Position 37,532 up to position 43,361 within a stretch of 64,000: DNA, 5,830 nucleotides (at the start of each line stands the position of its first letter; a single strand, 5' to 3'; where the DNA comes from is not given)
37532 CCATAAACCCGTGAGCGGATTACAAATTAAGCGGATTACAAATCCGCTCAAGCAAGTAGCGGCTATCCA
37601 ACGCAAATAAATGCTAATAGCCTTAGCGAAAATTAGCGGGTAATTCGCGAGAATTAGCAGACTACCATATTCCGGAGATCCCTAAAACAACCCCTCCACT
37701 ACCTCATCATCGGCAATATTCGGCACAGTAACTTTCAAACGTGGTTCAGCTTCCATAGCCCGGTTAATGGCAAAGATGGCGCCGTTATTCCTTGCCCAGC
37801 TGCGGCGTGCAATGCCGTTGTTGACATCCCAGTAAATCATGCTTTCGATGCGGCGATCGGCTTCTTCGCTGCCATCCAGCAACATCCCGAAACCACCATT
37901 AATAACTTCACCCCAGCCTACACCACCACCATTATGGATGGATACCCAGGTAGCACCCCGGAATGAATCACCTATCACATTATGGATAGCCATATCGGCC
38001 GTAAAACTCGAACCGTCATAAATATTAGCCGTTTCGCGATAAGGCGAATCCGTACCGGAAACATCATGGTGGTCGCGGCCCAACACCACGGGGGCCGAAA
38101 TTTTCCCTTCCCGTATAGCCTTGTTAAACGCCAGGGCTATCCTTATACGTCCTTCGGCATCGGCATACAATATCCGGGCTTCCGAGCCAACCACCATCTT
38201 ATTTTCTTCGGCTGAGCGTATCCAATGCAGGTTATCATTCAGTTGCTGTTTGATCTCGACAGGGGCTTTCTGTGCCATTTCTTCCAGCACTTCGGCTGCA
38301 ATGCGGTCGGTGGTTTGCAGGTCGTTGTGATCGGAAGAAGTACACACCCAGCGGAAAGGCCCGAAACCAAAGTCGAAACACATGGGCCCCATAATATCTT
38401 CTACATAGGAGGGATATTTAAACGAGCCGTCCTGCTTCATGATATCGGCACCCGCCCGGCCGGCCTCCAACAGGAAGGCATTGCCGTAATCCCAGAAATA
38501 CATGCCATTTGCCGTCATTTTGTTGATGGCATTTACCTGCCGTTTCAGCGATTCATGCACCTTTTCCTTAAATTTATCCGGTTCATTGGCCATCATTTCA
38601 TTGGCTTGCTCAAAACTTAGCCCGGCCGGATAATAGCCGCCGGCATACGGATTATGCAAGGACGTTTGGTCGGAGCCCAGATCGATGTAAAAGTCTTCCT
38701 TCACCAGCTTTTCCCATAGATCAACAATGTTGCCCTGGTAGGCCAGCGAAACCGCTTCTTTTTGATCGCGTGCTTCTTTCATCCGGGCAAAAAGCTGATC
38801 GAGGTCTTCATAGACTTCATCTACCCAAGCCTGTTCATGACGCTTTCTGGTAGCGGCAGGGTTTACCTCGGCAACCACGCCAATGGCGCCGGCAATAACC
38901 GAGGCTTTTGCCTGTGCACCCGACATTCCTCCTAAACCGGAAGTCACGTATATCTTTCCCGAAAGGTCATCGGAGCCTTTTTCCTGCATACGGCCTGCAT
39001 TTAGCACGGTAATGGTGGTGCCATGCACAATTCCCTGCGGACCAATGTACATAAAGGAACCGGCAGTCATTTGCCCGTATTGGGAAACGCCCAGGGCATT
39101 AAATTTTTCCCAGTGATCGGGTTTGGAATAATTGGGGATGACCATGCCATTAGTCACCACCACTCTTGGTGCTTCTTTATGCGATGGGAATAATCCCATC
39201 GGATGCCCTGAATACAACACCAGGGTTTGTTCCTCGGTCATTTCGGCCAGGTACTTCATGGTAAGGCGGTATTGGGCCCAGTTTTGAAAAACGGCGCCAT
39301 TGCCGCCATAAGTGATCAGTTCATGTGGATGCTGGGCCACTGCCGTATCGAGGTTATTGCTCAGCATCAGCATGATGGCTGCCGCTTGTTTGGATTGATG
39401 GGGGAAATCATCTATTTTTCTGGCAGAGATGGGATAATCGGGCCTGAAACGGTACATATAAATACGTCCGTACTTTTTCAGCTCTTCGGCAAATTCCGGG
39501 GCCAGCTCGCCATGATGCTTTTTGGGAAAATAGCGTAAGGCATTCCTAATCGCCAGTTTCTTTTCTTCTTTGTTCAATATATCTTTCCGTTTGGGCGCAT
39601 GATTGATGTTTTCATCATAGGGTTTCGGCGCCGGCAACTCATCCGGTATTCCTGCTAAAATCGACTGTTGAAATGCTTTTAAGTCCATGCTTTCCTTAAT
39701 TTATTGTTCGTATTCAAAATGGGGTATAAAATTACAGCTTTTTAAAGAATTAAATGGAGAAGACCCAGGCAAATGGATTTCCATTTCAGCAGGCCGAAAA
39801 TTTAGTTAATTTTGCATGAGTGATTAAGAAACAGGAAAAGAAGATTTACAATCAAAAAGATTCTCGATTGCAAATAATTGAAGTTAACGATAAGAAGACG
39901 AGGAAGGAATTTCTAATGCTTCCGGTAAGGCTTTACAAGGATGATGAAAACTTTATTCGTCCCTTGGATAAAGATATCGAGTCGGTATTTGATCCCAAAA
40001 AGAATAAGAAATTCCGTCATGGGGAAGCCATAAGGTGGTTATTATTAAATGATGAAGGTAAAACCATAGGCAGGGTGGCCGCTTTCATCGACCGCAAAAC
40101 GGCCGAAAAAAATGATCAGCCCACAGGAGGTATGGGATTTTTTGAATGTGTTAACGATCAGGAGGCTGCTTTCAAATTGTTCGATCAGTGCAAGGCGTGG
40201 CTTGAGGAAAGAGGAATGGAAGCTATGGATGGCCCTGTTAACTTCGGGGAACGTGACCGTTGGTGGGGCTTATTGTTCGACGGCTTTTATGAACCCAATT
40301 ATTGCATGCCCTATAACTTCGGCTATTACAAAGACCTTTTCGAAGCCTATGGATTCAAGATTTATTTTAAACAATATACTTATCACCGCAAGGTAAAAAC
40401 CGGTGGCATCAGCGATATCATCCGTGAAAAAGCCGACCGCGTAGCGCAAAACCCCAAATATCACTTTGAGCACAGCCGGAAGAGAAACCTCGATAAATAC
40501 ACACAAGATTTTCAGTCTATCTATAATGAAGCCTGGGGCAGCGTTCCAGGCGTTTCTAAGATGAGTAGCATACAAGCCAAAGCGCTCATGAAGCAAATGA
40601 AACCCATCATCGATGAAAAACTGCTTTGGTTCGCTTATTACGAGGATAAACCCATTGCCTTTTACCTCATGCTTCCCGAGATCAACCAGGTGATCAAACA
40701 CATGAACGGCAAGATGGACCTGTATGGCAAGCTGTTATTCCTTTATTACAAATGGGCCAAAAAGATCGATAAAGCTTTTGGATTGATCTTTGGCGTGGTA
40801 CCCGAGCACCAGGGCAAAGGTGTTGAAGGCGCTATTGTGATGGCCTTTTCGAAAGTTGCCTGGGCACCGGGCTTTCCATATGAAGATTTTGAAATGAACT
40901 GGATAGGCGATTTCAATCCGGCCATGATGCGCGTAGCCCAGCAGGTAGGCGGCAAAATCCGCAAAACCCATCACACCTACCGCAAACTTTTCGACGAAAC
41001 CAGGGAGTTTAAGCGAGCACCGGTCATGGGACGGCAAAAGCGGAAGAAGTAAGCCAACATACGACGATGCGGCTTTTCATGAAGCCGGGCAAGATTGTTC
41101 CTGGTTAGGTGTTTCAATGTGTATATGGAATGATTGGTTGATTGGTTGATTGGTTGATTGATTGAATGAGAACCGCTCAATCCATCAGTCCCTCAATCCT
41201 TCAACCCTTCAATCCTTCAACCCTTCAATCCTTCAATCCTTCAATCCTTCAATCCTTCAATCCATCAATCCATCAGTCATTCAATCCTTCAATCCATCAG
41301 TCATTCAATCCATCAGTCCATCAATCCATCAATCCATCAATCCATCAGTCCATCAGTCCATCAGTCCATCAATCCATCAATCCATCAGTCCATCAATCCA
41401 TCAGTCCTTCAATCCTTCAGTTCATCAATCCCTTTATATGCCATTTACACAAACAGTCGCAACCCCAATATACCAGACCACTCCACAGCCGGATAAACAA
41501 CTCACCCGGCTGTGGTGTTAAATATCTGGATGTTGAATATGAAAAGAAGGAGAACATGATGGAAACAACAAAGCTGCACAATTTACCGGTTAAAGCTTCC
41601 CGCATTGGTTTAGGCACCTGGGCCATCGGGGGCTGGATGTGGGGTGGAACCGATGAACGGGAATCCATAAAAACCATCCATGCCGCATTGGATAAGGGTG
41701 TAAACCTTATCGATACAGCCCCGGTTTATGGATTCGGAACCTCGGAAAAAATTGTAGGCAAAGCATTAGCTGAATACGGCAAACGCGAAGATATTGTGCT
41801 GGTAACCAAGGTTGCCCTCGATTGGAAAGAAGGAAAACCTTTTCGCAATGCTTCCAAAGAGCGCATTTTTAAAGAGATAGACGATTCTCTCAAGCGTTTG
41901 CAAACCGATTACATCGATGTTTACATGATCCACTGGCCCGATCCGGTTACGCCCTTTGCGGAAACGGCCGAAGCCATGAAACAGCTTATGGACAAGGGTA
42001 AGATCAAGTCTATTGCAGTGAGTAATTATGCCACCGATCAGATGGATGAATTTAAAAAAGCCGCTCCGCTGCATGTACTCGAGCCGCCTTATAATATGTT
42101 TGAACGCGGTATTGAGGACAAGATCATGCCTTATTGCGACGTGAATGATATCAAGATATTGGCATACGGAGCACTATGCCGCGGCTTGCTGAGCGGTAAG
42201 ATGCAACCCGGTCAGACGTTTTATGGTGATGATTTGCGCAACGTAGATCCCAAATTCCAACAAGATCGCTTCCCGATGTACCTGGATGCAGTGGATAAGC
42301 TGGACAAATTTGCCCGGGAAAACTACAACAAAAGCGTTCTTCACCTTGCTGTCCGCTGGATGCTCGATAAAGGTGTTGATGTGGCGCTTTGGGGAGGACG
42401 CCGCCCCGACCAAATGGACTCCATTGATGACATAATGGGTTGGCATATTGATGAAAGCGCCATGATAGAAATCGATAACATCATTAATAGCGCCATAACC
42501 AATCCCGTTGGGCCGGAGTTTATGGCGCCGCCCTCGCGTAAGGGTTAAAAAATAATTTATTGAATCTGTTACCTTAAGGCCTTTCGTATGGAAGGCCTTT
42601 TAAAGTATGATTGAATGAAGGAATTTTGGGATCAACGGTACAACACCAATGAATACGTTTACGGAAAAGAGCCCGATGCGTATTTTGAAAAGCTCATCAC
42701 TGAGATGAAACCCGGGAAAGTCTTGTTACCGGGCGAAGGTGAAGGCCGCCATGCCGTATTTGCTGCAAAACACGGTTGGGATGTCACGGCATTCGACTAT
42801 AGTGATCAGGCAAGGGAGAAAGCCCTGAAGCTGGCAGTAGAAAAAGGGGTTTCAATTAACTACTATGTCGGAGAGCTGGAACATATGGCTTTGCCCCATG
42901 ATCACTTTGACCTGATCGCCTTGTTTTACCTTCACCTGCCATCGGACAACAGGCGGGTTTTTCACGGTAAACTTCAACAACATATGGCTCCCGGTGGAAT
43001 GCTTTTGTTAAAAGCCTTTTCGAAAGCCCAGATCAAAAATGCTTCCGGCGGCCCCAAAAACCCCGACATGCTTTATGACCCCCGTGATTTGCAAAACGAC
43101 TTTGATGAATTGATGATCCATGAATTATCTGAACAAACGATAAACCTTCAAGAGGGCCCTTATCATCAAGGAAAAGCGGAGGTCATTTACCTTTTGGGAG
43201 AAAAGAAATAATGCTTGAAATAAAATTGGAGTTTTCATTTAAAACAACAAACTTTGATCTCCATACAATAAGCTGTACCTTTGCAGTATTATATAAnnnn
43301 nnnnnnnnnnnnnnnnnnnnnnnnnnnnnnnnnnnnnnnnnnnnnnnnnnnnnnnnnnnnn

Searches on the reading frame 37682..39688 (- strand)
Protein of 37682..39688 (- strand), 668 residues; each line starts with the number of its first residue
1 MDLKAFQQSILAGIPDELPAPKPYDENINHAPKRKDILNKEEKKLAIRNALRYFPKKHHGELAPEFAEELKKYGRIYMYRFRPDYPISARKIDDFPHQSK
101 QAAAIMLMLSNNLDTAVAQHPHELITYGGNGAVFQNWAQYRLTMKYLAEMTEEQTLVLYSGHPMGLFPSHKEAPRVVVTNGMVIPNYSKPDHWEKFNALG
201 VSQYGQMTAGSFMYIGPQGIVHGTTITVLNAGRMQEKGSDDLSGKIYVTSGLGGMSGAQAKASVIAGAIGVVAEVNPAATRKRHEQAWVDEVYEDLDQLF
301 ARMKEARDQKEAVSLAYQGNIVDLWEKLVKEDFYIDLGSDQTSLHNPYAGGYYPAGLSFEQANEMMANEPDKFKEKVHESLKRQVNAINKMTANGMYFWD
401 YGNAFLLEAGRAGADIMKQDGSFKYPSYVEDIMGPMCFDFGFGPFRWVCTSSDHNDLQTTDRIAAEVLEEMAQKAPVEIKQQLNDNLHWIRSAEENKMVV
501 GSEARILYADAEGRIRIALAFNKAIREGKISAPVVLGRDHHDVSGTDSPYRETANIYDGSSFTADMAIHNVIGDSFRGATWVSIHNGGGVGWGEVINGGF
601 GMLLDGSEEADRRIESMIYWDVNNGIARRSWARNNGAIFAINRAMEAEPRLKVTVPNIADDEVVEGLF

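Call 8: find_encoding_contigs(protein=window:37682-39688:-, flank=10000, max_places=6)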
Protein window:37682-39688:- (668 aa): no gene with exactly this product is on record in the collection.

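Call 16: search_protein_families(library=pfam, proteins=[window:37682-39688:-], max_evalue=0.01)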
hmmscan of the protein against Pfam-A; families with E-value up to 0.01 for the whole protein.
window:37682-39688:- (668 aa): 3 families
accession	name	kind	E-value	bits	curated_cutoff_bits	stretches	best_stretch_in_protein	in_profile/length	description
PF17392.7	Urocanase_C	-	3.4e-88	294.7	23.6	1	438-642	3-195/196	Urocanase C-terminal domain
PF01175.24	Urocanase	-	6.2e-85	284.5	23.2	1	216-432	1-209/209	Urocanase Rossmann-like domain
PF17391.7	Urocanase_N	-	1.2e-56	190.4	23.2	1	87-213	1-127/127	Urocanase N-terminal domain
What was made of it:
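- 37682..39688 (-): Urocanate hydratase gene (hutU). Its stop codon lies 16 nt from the end of the right array. Pfam Urocanase N, middle and C domains (call 16).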

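Call 21: find_homologous_proteins(query=window:37682-39688:-, max_evalue=1e-100)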
Query window:37682-39688:- (668 aa): 8000 proteins with E <= 1e-100 among 8000 candidates; the best 120 are listed.
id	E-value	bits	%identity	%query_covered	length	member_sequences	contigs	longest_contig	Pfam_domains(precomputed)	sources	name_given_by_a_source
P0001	0.0e+0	1546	100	100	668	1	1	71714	PF17392.8,PF17391.8,PF01175.25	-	-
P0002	0.0e+0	1269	80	100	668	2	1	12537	PF17392.8,PF17391.8,PF01175.25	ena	-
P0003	0.0e+0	1263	80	100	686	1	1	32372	PF17392.8,PF17391.8,PF01175.25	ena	-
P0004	0.0e+0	1263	80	100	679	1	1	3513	PF17392.8,PF17391.8,PF01175.25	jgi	jgi:urocanate hydratase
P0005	0.0e+0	1262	80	100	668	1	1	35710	PF17392.8,PF17391.8,PF01175.25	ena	-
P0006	0.0e+0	1260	79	99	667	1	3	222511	PF17392.8,PF17391.8,PF01175.25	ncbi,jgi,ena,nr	ncbi:MAG TPA: urocanate hydratase [Bacteroidales bacterium]|nr:urocanate hydratase [Bacteroidales ba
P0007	0.0e+0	1259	79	100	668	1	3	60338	PF17392.8,PF17391.8,PF01175.25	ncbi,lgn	-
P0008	0.0e+0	1258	81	100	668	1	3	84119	PF17392.8,PF17391.8,PF01175.25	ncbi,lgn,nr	ncbi:MAG: urocanate hydratase [Bacteroidales bacterium]|nr:urocanate hydratase [Bacteroidales bacter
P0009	0.0e+0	1258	79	100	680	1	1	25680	PF17392.8,PF17391.8,PF01175.25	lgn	-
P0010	0.0e+0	1258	81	100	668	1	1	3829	PF17392.8,PF17391.8,PF01175.25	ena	-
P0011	0.0e+0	1256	78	99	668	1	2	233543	PF17392.8,PF17391.8,PF01175.25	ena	-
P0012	0.0e+0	1256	79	100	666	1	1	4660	PF17392.8,PF17391.8,PF01175.25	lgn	-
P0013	0.0e+0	1256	79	100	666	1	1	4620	PF17392.8,PF17391.8,PF01175.25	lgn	-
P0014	0.0e+0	1255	80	99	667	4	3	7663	PF17392.8,PF17391.8,PF01175.25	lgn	-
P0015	0.0e+0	1255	78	100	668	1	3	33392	PF17392.8,PF17391.8,PF01175.25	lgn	-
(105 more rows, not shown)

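Call 30: find_encoding_contigs(protein=P0008, flank=6000, max_places=2)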
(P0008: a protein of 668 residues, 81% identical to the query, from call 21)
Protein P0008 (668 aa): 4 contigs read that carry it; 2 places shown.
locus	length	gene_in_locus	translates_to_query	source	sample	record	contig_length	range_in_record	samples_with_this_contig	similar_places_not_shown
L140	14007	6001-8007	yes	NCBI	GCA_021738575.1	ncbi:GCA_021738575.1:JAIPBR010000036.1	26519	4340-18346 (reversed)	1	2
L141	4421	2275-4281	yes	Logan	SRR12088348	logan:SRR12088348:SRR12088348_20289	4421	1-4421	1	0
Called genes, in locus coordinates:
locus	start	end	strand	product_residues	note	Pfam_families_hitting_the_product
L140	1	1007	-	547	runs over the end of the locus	PF13231:PMT_2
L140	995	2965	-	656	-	PF00884:Sulfatase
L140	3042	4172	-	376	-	PF01702:TGT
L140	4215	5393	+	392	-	PF13506:Glyco_transf_21, PF00535:Glycos_transf_2, PF13641:Glyco_tranf_2_3, PF13632:Glyco_trans_2_3 (weak)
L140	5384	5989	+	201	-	PF07638:Sigma70_ECF, PF04542:Sigma70_r2, PF08281:Sigma70_r4_2, PF04545:Sigma70_r4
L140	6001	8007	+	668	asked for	PF17391:Urocanase_N, PF01175:Urocanase, PF17392:Urocanase_C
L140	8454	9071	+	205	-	-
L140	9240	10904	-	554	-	PF11551:Omp28, PF18962:Por_Secre_tail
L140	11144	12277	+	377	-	PF18962:Por_Secre_tail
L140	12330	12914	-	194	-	PF06736:TMEM175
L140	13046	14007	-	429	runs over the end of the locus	PF00438:S-AdoMet_synt_N, PF02772:S-AdoMet_synt_M, PF02773:S-AdoMet_synt_C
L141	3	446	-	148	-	?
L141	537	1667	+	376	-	PF13506:Glyco_transf_21, PF00535:Glycos_transf_2, PF13641:Glyco_tranf_2_3, PF13632:Glyco_trans_2_3 (weak)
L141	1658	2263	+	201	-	PF07638:Sigma70_ECF, PF04542:Sigma70_r2, PF08281:Sigma70_r4_2, PF04545:Sigma70_r4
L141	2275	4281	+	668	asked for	PF17391:Urocanase_N, PF01175:Urocanase, PF17392:Urocanase_C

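Call 31: find_encoding_contigs(protein=P0005, flank=6000, max_places=2)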
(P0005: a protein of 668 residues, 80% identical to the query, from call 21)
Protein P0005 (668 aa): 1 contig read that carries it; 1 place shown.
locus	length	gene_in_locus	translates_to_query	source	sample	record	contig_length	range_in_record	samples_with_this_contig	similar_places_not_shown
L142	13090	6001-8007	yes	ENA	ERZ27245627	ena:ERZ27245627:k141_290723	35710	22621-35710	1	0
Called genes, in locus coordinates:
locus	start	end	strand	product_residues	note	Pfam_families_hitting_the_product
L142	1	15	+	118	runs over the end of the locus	PF00085:Thioredoxin, PF13098:Thioredoxin_2, PF13905:Thioredoxin_8 (faint)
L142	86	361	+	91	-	-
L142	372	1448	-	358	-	PF03739:LptF_LptG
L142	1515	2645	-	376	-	PF01702:TGT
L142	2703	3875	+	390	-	PF13506:Glyco_transf_21, PF13641:Glyco_tranf_2_3, PF00535:Glycos_transf_2, PF13632:Glyco_trans_2_3 (weak)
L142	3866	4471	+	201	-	PF07638:Sigma70_ECF (weak), PF04542:Sigma70_r2, PF08281:Sigma70_r4_2, PF04545:Sigma70_r4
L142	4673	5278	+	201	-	PF00849:PseudoU_synth_2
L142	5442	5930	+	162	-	-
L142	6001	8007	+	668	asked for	PF17391:Urocanase_N, PF01175:Urocanase, PF17392:Urocanase_C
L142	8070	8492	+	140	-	-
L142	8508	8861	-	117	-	PF14129:DUF4296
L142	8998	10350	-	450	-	PF01979:Amidohydro_1, PF07969:Amidohydro_3 (faint)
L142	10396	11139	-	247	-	PF00535:Glycos_transf_2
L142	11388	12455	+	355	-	PF00266:Aminotran_5, PF00155:Aminotran_1_2 (weak)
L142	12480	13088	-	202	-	?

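Call 32: find_encoding_contigs(protein=P0003, flank=6000, max_places=2)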
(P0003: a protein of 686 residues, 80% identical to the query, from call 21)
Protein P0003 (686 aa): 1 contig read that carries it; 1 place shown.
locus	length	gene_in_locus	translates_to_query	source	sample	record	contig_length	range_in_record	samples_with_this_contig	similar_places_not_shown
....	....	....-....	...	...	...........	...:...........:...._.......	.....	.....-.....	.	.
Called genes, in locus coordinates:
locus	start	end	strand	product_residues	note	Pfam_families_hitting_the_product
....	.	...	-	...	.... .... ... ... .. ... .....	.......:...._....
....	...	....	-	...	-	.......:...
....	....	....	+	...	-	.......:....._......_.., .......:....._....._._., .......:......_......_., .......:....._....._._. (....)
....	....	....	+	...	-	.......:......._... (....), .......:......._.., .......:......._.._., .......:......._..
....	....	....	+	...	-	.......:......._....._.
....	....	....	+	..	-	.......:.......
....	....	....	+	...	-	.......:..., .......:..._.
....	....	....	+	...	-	-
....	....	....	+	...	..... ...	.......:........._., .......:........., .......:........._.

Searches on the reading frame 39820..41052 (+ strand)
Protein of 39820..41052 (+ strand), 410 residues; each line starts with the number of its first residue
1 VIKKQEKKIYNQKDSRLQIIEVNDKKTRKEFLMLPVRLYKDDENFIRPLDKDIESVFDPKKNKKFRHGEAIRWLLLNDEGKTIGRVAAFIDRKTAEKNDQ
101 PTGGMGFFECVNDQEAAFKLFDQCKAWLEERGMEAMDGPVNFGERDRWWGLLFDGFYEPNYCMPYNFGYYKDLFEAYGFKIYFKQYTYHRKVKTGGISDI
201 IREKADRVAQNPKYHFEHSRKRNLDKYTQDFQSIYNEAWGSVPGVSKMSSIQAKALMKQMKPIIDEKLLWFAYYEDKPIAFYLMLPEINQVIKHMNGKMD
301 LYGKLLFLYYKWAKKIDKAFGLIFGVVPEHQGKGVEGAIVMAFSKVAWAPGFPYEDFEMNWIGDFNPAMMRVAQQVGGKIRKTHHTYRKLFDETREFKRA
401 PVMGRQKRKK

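Call 16: search_protein_families(library=pfam, proteins=[window:39820-41052:+], max_evalue=0.01)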
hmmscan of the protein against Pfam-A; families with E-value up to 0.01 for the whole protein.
window:39820-41052:+ (410 aa): 0 families

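Call 60: find_encoding_contigs(protein=window:39820-41052:+, flank=10000, max_places=6)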
Protein window:39820-41052:+ (410 aa): no gene with exactly this product is on record in the collection.

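Call 79: search_protein_families(library=pfam, proteins=[window:39820-41052:+], max_evalue=0.01)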
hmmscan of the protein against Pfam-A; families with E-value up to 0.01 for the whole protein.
window:39820-41052:+ (410 aa): 0 families

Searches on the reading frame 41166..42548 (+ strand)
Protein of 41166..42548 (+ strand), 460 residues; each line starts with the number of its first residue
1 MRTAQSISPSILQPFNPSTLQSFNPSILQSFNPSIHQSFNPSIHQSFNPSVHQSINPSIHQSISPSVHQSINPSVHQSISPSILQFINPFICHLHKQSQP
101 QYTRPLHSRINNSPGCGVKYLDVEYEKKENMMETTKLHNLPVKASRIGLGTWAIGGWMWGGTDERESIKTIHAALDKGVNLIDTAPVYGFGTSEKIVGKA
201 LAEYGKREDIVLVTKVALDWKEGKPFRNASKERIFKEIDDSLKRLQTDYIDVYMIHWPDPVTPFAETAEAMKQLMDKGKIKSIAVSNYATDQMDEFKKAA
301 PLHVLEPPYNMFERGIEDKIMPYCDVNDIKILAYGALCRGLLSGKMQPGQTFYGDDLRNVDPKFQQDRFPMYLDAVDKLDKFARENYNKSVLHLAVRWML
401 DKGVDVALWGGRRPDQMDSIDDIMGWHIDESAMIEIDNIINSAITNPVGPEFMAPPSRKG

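Call 16: search_protein_families(library=pfam, proteins=[window:41166-42548:+], max_evalue=0.01)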
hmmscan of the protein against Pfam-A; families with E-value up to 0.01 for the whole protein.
window:41166-42548:+ (460 aa): 1 family
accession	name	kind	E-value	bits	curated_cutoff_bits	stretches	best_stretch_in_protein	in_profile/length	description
PF00248.27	Aldo_ket_red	-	1.1e-70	238.4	24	1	146-440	1-290/291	Aldo/keto reductase family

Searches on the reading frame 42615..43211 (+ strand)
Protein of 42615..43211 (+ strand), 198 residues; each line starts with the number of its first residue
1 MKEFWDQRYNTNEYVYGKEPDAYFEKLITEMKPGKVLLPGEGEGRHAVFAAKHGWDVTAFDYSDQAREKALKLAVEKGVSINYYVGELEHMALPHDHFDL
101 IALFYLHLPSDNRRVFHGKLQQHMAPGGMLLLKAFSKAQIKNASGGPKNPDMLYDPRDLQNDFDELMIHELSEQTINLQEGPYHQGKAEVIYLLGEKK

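Call 44: search_protein_families(library=pfam, proteins=[window:42615-43211:+], max_evalue=0.001)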
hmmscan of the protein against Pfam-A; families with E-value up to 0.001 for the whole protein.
window:42615-43211:+ (198 aa): 6 families
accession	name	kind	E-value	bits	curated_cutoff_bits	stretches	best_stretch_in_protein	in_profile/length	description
PF13649.12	Methyltransf_25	-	4.3e-12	47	27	1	38-128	3-97/97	Methyltransferase domain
PF08241.18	Methyltransf_11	-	1.5e-10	42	21.2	1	40-131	4-94/95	Methyltransferase domain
PF03848.20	TehB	-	5.3e-06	26.4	20.4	1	27-134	25-135/193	Tellurite resistance protein TehB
PF05724.17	TPMT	-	6.5e-06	26.4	26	1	2-74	3-79/218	Thiopurine S-methyltransferase (TPMT)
PF13489.12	Methyltransf_23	-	1.2e-05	25.5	27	1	32-138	22-122/164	Methyltransferase domain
PF08242.18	Methyltransf_12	-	2.1e-05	25.6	30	1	42-130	6-98/98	Methyltransferase domain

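Call 82: find_encoding_contigs(protein=window:42615-43211:+, flank=10000, max_places=4)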
Protein window:42615-43211:+ (198 aa): 1 contig read that carries it; 1 place shown.
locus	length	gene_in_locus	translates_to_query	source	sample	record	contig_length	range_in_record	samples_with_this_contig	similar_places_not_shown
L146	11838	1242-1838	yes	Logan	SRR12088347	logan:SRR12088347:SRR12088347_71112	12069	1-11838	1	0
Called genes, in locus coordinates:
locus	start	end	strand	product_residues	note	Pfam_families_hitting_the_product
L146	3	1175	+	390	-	?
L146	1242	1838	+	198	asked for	PF03848:TehB (weak), PF05724:TPMT (faint), PF13489:Methyltransf_23 (weak), PF08241:Methyltransf_11, PF13649:Methyltransf_25, PF08242:Methyltransf_12 (faint)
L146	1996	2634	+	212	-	PF22624:AASDHPPT_N, PF01648:ACPS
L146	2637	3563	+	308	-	PF01734:Patatin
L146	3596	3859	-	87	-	-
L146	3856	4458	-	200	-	-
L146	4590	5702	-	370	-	PF13506:Glyco_transf_21, PF00535:Glycos_transf_2, PF13641:Glyco_tranf_2_3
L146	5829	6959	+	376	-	PF01702:TGT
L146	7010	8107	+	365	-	PF03739:LptF_LptG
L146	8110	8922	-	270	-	PF00288:GHMP_kinases_N, PF08544:GHMP_kinases_C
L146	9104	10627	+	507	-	PF03321:GH3, PF23571:GH3_M, PF23572:GH3_C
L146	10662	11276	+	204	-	PF01712:dNK, PF02223:Thymidylate_kin (faint)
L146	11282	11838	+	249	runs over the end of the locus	PF02348:CTP_transf_3, PF12804:NTP_transf_3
